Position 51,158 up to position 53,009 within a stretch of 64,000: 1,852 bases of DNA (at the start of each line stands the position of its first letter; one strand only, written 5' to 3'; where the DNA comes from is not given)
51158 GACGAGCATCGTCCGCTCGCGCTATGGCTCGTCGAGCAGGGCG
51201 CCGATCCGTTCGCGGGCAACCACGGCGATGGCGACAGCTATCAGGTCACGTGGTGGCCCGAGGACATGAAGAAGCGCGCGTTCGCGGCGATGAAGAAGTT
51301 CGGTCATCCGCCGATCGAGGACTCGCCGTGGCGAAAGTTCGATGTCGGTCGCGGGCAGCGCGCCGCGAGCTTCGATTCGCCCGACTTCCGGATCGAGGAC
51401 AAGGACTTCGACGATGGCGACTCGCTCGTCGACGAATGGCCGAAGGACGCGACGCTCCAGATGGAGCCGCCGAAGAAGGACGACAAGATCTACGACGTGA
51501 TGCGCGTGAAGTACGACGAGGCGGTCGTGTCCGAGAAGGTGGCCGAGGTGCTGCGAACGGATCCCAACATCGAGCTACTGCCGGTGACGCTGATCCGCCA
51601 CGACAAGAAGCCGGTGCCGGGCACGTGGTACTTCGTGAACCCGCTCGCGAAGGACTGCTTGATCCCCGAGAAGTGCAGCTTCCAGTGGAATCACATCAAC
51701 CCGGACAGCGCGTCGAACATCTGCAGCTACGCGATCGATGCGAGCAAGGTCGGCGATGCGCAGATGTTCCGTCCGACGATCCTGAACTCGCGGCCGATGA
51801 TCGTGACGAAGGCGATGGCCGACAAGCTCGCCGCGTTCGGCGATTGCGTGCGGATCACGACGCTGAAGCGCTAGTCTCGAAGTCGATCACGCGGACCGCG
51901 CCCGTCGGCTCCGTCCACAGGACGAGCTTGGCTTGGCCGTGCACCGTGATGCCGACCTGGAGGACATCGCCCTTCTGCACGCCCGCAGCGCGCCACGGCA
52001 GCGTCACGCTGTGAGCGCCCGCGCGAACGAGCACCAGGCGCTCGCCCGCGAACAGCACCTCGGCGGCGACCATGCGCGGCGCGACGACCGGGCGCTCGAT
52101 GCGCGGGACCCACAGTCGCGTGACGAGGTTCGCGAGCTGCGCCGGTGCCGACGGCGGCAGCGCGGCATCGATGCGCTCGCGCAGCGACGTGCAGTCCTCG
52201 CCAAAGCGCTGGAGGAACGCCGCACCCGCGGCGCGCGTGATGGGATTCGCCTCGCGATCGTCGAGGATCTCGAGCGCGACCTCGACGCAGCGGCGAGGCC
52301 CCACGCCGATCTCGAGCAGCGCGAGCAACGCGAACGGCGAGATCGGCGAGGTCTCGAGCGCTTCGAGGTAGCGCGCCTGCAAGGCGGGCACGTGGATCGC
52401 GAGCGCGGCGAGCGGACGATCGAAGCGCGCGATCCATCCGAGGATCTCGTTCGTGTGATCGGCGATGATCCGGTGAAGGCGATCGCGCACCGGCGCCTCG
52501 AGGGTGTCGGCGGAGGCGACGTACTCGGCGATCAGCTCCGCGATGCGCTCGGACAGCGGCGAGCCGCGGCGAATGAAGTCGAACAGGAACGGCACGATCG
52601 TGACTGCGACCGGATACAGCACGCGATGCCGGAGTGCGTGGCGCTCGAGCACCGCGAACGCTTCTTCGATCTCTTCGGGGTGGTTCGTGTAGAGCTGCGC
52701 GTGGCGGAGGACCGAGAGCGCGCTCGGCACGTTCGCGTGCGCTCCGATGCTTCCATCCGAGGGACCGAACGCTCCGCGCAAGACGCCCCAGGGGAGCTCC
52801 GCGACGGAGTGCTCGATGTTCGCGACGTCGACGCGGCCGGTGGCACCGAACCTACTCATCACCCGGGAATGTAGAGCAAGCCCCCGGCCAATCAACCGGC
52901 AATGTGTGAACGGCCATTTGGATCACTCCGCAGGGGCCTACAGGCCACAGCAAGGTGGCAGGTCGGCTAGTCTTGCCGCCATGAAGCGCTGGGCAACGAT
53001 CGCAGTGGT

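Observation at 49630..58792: Cluster of immunity-type domain proteins without an obvious toxin: SUKH-1/ankyrin fusion, DUF1963/YwqG-like, and a 1.3k-aa ankyrin protein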

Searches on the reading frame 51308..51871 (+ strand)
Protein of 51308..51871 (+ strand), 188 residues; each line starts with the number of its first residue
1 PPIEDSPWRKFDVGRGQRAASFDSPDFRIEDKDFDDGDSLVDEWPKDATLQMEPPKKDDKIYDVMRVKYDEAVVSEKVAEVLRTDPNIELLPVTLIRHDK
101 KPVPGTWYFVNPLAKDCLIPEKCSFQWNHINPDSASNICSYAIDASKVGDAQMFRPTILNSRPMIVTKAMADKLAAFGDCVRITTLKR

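Call 67: search_protein_representatives(protein=window:51308-51871:+)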
Query: 188 residues. Proteins with E-value up to 0.001 (for the whole library): 173; up to 1e-10: 25; up to 1e-30: 7. The best 150 are listed.
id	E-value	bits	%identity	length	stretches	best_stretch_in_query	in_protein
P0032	4.3e-77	274.5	67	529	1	4-188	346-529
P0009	2.0e-72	259.3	62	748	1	1-188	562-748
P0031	1.2e-46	175.2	50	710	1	2-188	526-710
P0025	1.6e-44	168.3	46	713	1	7-179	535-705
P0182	5.4e-43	163.3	73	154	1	2-110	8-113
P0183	1.1e-42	162.3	50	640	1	4-187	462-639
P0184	1.3e-40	155.5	44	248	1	3-188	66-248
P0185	5.6e-24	101.2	46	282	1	18-139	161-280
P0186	9.7e-24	100.5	53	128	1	52-146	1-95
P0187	1.1e-23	100.2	40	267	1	5-188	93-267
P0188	1.7e-22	96.4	59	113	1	107-186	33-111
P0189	1.5e-21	93.3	39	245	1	4-178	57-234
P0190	4.0e-21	91.9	47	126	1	78-188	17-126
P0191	5.6e-20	88.2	39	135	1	52-176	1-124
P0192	2.3e-19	86.2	60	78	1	110-179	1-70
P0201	5.0e-11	59.0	33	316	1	2-176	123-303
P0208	2.1e-09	53.7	36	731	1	17-155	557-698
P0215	1.1e-08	51.3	29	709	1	4-177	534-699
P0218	2.0e-08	50.5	33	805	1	31-176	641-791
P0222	5.9e-08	49.0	30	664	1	4-188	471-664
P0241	1.4e-06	44.5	27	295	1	36-183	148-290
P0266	1.3e-05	41.3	28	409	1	31-178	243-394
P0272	1.6e-05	41.1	34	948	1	14-116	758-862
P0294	6.6e-05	39.0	31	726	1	31-155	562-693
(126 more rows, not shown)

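Call 69: search_protein_families(library=pfam, alignment_id=A2, max_evalue=0.001)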
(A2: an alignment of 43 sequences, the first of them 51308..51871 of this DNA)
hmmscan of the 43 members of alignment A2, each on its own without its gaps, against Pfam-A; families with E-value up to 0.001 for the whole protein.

A. member 1, window:51308-51871:+ (188 aa): 0 families

B. families by the number of members that match (of 43 scanned): 6 families
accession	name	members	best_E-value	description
PF07791.16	Imm11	41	5.8e-24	Immunity protein family (Imm11)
PF15570.11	Imm43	5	4.6e-06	Immunity protein 43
PF00023.36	Ank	1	1.5e-06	Ankyrin repeat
PF13606.12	Ank_3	1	0.00026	Ankyrin repeat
PF12796.13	Ank_2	1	0.00029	Ankyrin repeats (3 copies)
PF09535.15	Gmx_para_CXXCG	1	0.0006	Protein of unknown function (Gmx_para_CXXCG)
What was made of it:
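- On Imm11 / DUF1629 (PF07791): Of 43 sequences scanned (42 proteins retrieved with A's C-terminus plus the query itself), 41 are Imm11 (call 69).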

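Call 85: search_protein_families(library=pfam, proteins=[P0208, P0215, P0218, P0222, P0294, P0272, P0183, P0201, P0266, P0241], max_evalue=0.001)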
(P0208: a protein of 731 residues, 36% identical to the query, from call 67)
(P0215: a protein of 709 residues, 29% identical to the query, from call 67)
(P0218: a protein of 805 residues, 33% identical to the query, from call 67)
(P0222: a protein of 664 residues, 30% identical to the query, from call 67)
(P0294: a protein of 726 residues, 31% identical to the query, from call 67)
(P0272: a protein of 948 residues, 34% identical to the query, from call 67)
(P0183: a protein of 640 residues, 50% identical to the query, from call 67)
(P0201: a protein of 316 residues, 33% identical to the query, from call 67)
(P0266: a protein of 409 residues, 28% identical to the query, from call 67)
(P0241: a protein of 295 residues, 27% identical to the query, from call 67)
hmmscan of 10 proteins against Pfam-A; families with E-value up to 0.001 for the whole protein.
P0208 (731 aa): 6 families
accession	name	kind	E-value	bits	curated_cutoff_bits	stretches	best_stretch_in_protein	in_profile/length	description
PF07791.16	Imm11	-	7.3e-11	42.2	22.1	1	592-730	50-193/194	Immunity protein family (Imm11)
PF13181.12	TPR_8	-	1.2e-06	28.6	25.7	0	260-282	6-28/34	Tetratricopeptide repeat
PF12796.13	Ank_2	-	8.8e-06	26.6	27.3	1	431-502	22-90/90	Ankyrin repeats (3 copies)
PF07719.23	TPR_2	-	3.2e-05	24.2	27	0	185-211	2-28/34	Tetratricopeptide repeat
PF13174.12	TPR_6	-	7.8e-05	23.5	26.3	0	261-284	6-29/33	Tetratricopeptide repeat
PF13637.12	Ank_4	-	0.00037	21.2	22.7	0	442-492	1-50/50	Ankyrin repeats (many copies)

P0215 (709 aa): 0 families

P0218 (805 aa): 8 families
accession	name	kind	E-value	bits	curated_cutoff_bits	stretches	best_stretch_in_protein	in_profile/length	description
PF05406.20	WGR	-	2.6e-18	66.3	22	1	1-68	1-75/79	WGR domain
PF14567.11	SUKH_5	-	2.3e-08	34.4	27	1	74-208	13-138/142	SMI1-KNR4 cell-wall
PF12796.13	Ank_2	-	4e-07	31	27.3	1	500-581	11-88/90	Ankyrin repeats (3 copies)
PF09346.15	SMI1_KNR4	-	1.1e-06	29.7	25.4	1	87-207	6-123/125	SMI1 / KNR4 family (SUKH-1)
PF07791.16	Imm11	-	6.3e-06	26.1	22.1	1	675-800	60-190/194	Immunity protein family (Imm11)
PF14568.11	SUKH_6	-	2.8e-05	25.1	27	1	87-207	3-119/119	SMI1-KNR4 cell-wall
PF13637.12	Ank_4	-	4.1e-05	24.2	22.7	1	527-572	3-49/50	Ankyrin repeats (many copies)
PF00023.36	Ank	-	0.00055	20.6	21.1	0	525-550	6-31/33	Ankyrin repeat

P0222 (664 aa): 0 families

P0294 (726 aa): 12 families
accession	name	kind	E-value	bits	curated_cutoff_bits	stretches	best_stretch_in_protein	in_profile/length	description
PF07791.16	Imm11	-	4.4e-11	42.9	22.1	1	568-723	38-191/194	Immunity protein family (Imm11)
PF00515.34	TPR_1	-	7.4e-10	38.7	27.8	1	184-214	3-33/34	Tetratricopeptide repeat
PF07719.23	TPR_2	-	2.3e-09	37.1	27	0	184-214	3-33/34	Tetratricopeptide repeat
PF13637.12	Ank_4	-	5.9e-09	36.4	22.7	1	442-476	2-36/50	Ankyrin repeats (many copies)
PF12796.13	Ank_2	-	1.5e-08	35.5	27.3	1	439-504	31-88/90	Ankyrin repeats (3 copies)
PF00023.36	Ank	-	2e-08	34.5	21.1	0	469-504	1-30/33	Ankyrin repeat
PF13606.12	Ank_3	-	3e-06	27.5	22.3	0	438-465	3-30/30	Ankyrin repeat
PF13857.12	Ank_5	-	2.7e-05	24.9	27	1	439-476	18-55/56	Ankyrin repeats (many copies)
PF13424.12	TPR_12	-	3.5e-05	24.3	30.1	0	142-209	8-72/77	Tetratricopeptide repeat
PF13181.12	TPR_8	-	0.00039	20.8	25.7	0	185-213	4-32/34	Tetratricopeptide repeat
PF13174.12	TPR_6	-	0.00053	20.9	26.3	0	188-215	6-33/33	Tetratricopeptide repeat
PF09346.15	SMI1_KNR4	-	0.00073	20.6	25.4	1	7-123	6-124/125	SMI1 / KNR4 family (SUKH-1)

P0272 (948 aa): 2 families
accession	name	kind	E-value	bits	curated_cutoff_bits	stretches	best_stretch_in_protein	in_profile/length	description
PF05406.20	WGR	-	5e-25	87.9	22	2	3-68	3-75/79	WGR domain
PF07791.16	Imm11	-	4.2e-05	23.4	22.1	1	807-927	64-187/194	Immunity protein family (Imm11)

P0183 (640 aa): 1 family
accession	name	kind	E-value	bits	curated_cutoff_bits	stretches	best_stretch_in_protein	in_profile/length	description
PF14559.12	TPR_19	-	3.7e-05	24.4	25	0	171-199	26-54/68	Tetratricopeptide repeat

P0201 (316 aa): 1 family
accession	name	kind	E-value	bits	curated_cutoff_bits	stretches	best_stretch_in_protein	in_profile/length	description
PF07791.16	Imm11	-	3.7e-09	36.6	22.1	1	181-311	56-189/194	Immunity protein family (Imm11)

P0266 (409 aa): 1 family
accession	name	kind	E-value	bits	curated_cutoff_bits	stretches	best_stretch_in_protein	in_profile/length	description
PF07791.16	Imm11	-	5.8e-11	42.5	22.1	1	255-400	43-189/194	Immunity protein family (Imm11)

P0241 (295 aa): 2 families
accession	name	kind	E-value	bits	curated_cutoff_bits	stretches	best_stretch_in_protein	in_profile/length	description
PF07791.16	Imm11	-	0.00015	21.6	22.1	1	155-282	43-179/194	Immunity protein family (Imm11)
PF13857.12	Ank_5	-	0.00099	19.9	27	0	33-71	2-41/56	Ankyrin repeats (many copies)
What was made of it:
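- On SUKH-1 / SMI1_KNR4 (PF09346): The distant full-length homolog P0218 passes (SMI1_KNR4 29.7 bits, SUKH_5 34.4 bits; call 85).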

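Call 86: list_cluster_members(proteins=[P0294, P0208, P0218, P0272, P0215, P0222])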
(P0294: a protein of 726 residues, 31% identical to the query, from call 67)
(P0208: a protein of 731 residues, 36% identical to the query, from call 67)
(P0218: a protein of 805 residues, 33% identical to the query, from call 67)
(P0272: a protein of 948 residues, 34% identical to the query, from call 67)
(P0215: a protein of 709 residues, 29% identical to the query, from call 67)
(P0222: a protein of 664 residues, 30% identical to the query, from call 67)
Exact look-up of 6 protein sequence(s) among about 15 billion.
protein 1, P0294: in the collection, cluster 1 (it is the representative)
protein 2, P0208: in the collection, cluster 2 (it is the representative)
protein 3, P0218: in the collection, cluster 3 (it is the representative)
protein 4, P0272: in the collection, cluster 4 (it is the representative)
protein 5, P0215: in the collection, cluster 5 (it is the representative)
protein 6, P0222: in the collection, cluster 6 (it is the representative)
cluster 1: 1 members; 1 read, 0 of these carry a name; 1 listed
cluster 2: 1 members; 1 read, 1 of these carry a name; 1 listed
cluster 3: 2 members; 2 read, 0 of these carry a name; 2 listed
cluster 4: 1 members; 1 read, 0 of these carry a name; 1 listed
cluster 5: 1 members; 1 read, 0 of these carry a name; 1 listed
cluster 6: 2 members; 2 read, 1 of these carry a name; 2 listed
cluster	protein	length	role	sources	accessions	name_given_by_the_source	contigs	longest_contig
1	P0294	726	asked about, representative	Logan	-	-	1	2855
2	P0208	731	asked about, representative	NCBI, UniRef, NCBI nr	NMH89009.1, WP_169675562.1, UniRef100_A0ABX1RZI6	imm11 family protein [Flavivirga algicola] | Ankyrin repeat domain-containing protein n=1 Tax=Flavivirga algicola TaxID=2729136 ... | DUF1629 domain-containing protein [Flavivirga algicola]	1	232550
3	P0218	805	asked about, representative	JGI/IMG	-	-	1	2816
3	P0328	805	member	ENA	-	-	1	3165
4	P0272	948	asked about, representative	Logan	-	-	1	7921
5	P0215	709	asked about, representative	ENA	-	-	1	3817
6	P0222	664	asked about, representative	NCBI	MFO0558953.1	MAG: hypothetical protein U0269_13120 [Polyangiales bacterium]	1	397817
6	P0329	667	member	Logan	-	-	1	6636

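Call 89: find_encoding_contigs(protein=P0208, flank=8000, max_places=2)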
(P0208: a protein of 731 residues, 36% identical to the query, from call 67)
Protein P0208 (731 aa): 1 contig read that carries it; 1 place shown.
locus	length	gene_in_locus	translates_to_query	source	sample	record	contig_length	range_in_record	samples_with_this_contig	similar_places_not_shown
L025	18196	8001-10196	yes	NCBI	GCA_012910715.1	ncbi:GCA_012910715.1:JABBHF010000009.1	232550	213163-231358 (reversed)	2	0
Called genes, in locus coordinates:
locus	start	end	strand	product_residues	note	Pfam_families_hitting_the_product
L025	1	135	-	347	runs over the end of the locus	PF01548:DEDD_Tnp_IS110, PF02371:Transposase_20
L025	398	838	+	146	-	-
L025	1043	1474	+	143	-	-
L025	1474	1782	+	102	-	-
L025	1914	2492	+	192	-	-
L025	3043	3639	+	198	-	PF10604:Polyketide_cyc2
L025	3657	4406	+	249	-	PF07045:DUF1330 (faint)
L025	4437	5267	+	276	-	PF22200:ExsA_N, PF12833:HTH_18, PF00165:HTH_AraC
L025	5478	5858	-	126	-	PF01475:FUR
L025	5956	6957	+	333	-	PF07992:Pyr_redox_2, PF13738:Pyr_redox_3 (weak)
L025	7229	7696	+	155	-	PF06445:GyrI-like, PF14526:Cass2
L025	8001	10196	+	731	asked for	PF13181:TPR_8 (faint), PF12796:Ank_2 (faint), PF07791:Imm11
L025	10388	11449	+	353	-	PF03417:AAT (weak)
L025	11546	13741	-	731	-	PF00916:Sulfate_transp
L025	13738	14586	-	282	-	PF00582:Usp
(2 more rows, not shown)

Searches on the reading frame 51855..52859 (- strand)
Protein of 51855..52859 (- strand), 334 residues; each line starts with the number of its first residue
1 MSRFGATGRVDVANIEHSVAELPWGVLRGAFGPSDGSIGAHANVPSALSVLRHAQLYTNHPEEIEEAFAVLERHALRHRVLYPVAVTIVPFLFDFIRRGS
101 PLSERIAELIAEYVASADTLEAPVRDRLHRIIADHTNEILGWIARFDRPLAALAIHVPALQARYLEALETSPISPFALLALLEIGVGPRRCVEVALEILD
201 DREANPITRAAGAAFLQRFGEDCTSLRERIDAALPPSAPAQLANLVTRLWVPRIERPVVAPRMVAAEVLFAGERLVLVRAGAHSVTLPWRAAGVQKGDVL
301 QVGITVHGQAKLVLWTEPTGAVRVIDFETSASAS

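Call 9: search_protein_families(library=pfam, proteins=[window:51855-52859:-], max_evalue=0.1)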
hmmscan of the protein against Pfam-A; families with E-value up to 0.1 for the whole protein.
window:51855-52859:- (334 aa): 0 families

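Call 13: search_protein_families(library=ncbifam, proteins=[window:51855-52859:-], max_evalue=0.1)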
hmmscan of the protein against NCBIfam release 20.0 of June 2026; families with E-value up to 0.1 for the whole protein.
window:51855-52859:- (334 aa): 1 family
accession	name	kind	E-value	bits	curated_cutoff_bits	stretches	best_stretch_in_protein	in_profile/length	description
TIGR01474.1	ubiA_proteo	equivalog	0.089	12.3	275.45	0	143-188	7-52/282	4-hydroxybenzoate octaprenyltransferase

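Call 47: search_protein_families(library=padloc, proteins=[window:51855-52859:-], max_evalue=0.01)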
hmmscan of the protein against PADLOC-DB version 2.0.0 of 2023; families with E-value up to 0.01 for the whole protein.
window:51855-52859:- (334 aa): 0 families

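Call 58: find_homologous_proteins(query=window:51855-52859:-)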
Query window:51855-52859:- (334 aa): 216 proteins with E <= 0.001 among 8000 candidates; the best 120 are listed.
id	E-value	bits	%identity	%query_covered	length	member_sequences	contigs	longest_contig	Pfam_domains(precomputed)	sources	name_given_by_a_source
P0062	3.5e-204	695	96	100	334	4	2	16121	-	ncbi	-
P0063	8.5e-186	635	87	100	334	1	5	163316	-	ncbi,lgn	ncbi:MAG: hypothetical protein AB7T06_03655 [Kofleriaceae bacterium]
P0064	1.4e-185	634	87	100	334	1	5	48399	-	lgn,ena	-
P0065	2.2e-185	634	87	100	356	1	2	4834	-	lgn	-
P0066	4.5e-185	633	87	100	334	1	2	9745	-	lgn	-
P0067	2.8e-183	627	86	100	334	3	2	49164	-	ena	-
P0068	3.5e-182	623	85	100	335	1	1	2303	-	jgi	jgi:hypothetical protein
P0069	2.2e-178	611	84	100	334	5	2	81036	-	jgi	jgi:hypothetical protein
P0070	4.3e-173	593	82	98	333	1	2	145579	-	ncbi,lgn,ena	-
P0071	7.2e-167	573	81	100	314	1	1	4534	-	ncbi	-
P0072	1.3e-152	526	86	84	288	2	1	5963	-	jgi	-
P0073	6.0e-141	488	70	98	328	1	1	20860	-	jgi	-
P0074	5.4e-140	484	70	98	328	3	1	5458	-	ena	-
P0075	4.2e-139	481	68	98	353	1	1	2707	-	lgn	-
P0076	4.7e-138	478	68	98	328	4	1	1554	-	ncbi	-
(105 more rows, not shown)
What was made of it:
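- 51855..52859 (-): Gene B: 334-aa conserved hypothetical, convergent with A and overlapping it by 20 nt. A backbone gene, not part of either unit. More than 216 homologs at 52-96% identity, mostly Kofleriaceae (call 58).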

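Call 101: search_solved_structures(query=A5, max_evalue=1)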
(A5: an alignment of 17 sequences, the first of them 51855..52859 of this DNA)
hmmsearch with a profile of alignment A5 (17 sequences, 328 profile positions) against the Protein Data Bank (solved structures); distinct sequences matched with E-value up to 1: 1.
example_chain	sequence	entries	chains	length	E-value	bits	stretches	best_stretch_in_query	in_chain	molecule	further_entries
2bj0_A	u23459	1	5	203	0.0052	19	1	238-326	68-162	ACETYLCHOLINE-BINDING PROTEIN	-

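Call 102: search_protein_families(library=pfam, alignment_id=A5, max_evalue=0.01)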
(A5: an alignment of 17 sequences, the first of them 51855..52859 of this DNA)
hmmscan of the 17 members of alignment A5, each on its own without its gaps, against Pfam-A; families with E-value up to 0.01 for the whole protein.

A. member 1, window:51855-52859:- (334 aa): 0 families

B. families by the number of members that match (of 17 scanned): 0 families
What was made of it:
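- Tried and rejected: Identity of B. No Pfam hit in 17 family members and no meaningful PDB match (calls 101, 102).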
